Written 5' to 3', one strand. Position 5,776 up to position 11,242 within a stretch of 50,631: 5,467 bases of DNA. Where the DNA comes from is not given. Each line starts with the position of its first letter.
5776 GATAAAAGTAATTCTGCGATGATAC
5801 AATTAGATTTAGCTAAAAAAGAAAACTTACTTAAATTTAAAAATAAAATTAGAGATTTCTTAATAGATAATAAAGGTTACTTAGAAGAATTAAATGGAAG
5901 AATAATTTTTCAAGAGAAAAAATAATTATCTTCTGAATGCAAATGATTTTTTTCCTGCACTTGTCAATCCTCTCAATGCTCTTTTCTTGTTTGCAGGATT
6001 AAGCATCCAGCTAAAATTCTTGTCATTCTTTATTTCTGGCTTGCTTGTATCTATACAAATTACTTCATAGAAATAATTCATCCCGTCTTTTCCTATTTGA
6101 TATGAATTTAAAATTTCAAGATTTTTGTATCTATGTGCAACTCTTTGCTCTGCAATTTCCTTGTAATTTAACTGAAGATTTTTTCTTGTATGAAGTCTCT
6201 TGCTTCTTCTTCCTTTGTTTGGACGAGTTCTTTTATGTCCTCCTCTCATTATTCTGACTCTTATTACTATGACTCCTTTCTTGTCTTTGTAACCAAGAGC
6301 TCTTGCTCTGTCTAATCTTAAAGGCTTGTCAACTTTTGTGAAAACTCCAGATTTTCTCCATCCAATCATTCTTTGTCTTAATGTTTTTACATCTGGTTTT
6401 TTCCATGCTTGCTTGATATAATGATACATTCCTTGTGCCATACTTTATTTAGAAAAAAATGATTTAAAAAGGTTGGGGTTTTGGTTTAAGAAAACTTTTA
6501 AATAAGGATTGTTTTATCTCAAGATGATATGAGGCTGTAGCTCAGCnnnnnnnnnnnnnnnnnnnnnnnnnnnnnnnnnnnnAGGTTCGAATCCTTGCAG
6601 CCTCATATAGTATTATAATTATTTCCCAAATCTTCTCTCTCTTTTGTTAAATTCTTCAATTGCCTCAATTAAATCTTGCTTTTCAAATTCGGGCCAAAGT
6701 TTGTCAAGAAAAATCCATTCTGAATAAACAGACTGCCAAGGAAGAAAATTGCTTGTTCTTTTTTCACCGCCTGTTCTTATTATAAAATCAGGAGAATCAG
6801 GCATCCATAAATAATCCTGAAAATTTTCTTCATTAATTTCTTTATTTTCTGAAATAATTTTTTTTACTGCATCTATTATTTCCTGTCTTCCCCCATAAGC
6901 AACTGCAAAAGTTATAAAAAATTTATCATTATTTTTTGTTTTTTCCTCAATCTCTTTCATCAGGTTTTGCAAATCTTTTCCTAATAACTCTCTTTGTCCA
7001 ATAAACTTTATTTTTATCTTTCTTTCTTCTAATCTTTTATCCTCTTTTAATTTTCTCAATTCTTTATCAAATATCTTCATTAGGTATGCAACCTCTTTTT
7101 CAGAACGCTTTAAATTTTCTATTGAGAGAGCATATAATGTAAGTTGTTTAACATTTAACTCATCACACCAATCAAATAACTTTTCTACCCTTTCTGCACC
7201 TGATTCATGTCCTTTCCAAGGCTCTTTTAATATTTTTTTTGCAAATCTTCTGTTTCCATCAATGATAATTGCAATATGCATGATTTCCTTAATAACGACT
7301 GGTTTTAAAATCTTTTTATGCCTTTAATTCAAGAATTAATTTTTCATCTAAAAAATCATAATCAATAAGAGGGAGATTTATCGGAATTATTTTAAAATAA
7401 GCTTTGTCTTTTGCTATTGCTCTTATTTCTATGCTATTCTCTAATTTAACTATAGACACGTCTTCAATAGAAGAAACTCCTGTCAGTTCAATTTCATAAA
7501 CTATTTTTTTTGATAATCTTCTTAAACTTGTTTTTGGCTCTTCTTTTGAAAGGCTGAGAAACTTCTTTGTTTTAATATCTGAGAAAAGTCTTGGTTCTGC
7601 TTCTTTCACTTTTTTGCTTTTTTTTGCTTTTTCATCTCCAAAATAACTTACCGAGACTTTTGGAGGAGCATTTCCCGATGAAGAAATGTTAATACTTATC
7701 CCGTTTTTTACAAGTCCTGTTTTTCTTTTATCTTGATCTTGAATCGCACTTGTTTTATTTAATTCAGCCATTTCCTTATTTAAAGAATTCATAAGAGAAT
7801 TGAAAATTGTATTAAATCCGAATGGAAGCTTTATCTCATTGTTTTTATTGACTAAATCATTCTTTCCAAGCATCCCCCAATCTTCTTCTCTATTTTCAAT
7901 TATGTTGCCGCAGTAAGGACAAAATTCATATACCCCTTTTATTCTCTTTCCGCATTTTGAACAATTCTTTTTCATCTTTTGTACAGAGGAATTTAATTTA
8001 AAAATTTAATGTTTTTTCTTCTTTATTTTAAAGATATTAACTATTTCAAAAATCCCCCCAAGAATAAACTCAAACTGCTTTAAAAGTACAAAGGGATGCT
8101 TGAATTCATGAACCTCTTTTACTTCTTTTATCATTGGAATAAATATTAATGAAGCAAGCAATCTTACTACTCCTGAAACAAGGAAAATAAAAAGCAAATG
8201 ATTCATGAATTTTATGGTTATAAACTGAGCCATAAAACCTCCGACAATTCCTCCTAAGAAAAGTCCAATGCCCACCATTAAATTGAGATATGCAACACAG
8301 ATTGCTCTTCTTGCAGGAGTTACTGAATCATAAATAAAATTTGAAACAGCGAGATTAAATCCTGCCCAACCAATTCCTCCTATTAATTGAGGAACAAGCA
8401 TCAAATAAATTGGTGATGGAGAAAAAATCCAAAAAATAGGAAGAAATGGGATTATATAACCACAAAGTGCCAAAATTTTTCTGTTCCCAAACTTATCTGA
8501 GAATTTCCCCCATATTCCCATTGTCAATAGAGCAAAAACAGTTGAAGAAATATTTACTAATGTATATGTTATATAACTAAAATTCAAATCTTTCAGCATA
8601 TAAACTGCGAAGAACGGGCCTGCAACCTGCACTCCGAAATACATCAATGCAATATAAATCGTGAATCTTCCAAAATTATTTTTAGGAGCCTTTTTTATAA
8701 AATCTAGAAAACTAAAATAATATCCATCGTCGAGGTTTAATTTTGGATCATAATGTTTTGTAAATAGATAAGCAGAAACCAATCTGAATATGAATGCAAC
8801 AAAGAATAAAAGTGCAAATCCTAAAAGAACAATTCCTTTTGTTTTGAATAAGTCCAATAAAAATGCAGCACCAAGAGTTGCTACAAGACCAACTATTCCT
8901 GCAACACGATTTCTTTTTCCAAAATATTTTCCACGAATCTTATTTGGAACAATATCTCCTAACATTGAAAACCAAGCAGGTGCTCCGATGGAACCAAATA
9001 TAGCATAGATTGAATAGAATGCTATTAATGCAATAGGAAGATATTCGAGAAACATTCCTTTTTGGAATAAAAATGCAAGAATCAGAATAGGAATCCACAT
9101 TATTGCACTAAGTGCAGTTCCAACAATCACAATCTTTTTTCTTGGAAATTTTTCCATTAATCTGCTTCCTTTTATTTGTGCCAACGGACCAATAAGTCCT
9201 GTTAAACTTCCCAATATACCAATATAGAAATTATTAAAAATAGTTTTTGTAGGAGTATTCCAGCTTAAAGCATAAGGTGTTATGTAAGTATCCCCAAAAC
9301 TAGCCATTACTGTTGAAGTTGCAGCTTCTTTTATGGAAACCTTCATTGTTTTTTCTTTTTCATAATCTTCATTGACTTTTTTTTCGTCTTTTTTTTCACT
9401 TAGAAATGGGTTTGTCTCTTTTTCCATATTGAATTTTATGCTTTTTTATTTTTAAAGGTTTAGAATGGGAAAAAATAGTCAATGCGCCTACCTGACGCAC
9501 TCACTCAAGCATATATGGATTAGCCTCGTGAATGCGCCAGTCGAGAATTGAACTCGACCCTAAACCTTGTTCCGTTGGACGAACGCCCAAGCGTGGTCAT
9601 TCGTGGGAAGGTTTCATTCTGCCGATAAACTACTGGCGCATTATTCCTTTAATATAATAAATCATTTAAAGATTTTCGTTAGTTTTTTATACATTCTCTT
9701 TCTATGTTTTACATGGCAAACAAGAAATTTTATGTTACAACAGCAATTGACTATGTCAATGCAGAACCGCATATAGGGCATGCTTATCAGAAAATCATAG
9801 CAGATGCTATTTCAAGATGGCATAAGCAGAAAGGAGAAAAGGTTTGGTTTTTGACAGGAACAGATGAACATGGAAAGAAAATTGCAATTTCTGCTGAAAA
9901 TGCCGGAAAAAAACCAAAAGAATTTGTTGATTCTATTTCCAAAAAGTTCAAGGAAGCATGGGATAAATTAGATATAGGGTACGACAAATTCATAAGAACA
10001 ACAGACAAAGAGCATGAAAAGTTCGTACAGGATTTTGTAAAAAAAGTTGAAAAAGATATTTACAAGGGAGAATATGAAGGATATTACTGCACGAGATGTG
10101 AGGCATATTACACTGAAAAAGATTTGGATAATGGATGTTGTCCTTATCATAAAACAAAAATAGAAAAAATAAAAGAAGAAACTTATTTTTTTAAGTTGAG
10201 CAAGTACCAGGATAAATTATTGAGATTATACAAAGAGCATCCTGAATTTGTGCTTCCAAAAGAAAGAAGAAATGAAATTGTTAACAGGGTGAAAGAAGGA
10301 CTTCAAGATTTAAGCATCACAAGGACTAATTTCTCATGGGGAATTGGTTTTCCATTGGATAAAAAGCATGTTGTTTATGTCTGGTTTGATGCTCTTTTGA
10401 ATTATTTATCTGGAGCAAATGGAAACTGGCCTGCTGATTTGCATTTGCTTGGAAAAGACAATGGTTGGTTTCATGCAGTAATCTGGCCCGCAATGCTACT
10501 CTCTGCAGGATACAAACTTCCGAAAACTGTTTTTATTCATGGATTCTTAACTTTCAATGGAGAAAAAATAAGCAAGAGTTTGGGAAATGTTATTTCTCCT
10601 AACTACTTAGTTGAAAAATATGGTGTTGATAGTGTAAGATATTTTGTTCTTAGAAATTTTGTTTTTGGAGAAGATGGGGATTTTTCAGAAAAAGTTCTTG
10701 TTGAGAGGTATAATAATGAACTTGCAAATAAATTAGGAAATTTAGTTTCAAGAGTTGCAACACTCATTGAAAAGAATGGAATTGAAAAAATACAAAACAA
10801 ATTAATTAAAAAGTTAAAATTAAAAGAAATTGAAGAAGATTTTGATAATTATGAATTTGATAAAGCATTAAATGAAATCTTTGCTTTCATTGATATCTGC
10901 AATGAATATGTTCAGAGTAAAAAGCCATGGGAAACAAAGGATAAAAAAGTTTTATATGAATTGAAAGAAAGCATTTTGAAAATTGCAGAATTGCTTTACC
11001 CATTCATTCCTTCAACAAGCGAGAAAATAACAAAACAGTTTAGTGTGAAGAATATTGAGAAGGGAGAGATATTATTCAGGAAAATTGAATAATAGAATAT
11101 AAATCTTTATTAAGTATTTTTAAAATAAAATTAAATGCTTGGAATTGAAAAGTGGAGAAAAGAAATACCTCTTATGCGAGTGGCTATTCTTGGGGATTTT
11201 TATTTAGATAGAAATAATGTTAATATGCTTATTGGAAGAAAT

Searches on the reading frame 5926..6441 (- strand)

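Call 63: search_protein_families(library=pfam, proteins=[window:5926-6441:-], max_evalue=0.01)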
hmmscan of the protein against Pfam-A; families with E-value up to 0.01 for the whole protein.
window:5926-6441:- (171 aa): 1 family
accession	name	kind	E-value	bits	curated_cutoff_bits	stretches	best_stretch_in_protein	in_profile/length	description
PF00827.22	Ribosomal_L15e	-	2.6e-56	190.7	27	1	4-166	1-170/191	Ribosomal L15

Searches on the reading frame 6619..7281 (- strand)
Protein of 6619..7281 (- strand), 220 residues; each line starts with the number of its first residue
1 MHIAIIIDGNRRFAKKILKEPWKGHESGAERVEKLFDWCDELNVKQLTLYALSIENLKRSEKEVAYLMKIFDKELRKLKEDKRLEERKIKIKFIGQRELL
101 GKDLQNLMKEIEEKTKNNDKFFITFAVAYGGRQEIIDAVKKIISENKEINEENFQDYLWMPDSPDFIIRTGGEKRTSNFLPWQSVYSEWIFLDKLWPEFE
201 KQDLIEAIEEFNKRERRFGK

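Call 63: search_protein_families(library=pfam, proteins=[window:6619-7281:-], max_evalue=0.01)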
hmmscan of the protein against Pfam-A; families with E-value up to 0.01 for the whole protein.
window:6619-7281:- (220 aa): 1 family
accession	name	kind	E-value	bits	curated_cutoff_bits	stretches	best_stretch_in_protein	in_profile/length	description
PF01255.24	Prenyltransf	-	1.9e-76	256.9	27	1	6-219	1-219/219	Putative undecaprenyl diphosphate synthase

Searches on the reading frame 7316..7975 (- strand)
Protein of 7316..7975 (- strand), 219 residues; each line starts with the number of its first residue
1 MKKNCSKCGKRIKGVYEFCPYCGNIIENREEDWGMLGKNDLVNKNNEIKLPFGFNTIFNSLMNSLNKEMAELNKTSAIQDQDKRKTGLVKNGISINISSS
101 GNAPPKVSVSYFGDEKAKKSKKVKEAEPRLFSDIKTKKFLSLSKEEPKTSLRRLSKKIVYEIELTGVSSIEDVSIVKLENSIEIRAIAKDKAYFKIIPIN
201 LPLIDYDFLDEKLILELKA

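Call 63: search_protein_families(library=pfam, proteins=[window:7316-7975:-], max_evalue=0.01)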
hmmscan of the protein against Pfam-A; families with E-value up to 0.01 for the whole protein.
window:7316-7975:- (219 aa): 4 families
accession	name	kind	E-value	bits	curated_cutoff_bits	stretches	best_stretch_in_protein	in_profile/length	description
PF13240.11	Zn_Ribbon_1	-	1.6e-05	25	25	1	5-24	2-21/23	zinc-ribbon domain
PF13248.11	Zn_ribbon_3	-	0.0017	18.2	27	1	2-24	2-24/26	zinc-ribbon domain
PF12773.13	DZR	-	0.0036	17.9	27.3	1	3-23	25-45/45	Double zinc ribbon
PF24460.1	DUF7575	-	0.0045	16.8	28.5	1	4-24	5-25/28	Domain of unknown function (DUF7575)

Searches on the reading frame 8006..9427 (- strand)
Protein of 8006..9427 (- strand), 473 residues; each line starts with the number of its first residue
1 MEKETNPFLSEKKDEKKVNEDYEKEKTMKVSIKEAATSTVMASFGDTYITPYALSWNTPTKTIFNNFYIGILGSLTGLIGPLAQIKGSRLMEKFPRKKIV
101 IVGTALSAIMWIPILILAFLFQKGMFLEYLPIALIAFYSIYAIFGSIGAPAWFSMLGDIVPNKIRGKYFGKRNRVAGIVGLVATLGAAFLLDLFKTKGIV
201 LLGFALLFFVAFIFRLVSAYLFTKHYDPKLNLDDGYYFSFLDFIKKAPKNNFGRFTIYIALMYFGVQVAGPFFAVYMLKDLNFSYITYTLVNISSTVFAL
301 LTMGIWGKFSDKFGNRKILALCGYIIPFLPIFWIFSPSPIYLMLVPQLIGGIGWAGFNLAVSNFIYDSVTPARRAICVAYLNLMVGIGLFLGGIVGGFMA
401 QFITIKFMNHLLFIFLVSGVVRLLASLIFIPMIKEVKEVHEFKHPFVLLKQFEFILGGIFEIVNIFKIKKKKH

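Call 11: search_protein_families(library=pfam, proteins=[window:8006-9427:-])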
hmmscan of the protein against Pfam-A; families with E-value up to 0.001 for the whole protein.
window:8006-9427:- (473 aa): 2 families
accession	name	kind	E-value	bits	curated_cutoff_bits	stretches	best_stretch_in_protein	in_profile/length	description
PF07690.21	MFS_1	-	7.7e-33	114.3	33.4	2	258-438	4-177/347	Major Facilitator Superfamily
PF00083.30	Sugar_tr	-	9.2e-08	31.8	22.3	1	77-216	297-437/452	Sugar (and other) transporter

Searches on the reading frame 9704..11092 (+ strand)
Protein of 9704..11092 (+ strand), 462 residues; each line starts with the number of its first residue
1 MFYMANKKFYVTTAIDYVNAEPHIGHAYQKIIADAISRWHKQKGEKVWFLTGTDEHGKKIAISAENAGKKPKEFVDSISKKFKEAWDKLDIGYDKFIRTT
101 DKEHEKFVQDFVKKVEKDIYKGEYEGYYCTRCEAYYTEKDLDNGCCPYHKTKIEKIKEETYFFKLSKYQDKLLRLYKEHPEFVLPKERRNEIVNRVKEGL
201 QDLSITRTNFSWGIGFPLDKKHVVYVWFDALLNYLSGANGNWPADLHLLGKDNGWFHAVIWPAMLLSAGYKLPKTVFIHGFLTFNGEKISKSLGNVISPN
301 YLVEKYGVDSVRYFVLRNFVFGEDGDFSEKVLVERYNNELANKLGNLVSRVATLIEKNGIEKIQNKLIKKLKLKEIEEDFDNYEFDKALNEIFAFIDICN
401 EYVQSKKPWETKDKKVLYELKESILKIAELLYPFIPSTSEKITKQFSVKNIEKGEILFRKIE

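Call 11: search_protein_families(library=pfam, proteins=[window:9704-11092:+])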
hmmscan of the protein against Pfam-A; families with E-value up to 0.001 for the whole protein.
window:9704-11092:+ (462 aa): 6 families
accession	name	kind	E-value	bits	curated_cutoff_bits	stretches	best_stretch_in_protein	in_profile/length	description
PF09334.17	tRNA-synt_1g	-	2.7e-102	342.9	20.1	2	140-351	163-390/391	tRNA synthetases class I (M)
PF00133.28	tRNA-synt_1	-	5.2e-28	98.4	22.7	2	6-217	22-244/414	tRNA synthetases class I (I, L, M and V)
PF01406.26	tRNA-synt_1e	-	1.3e-14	54.8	27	2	18-137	19-132/301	tRNA synthetases class I (C) catalytic domain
PF08264.19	Anticodon_1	-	1.7e-12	47.9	25.1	1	373-447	12-89/148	Anticodon-binding domain of tRNA ligase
PF19303.5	Anticodon_3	-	1.5e-06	28.6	23.5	1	365-450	12-105/152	Anticodon binding domain of methionyl tRNA ligase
PF01921.24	tRNA-synt_1f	-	0.0004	19.9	27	0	269-317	263-311/360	tRNA synthetases class I (K)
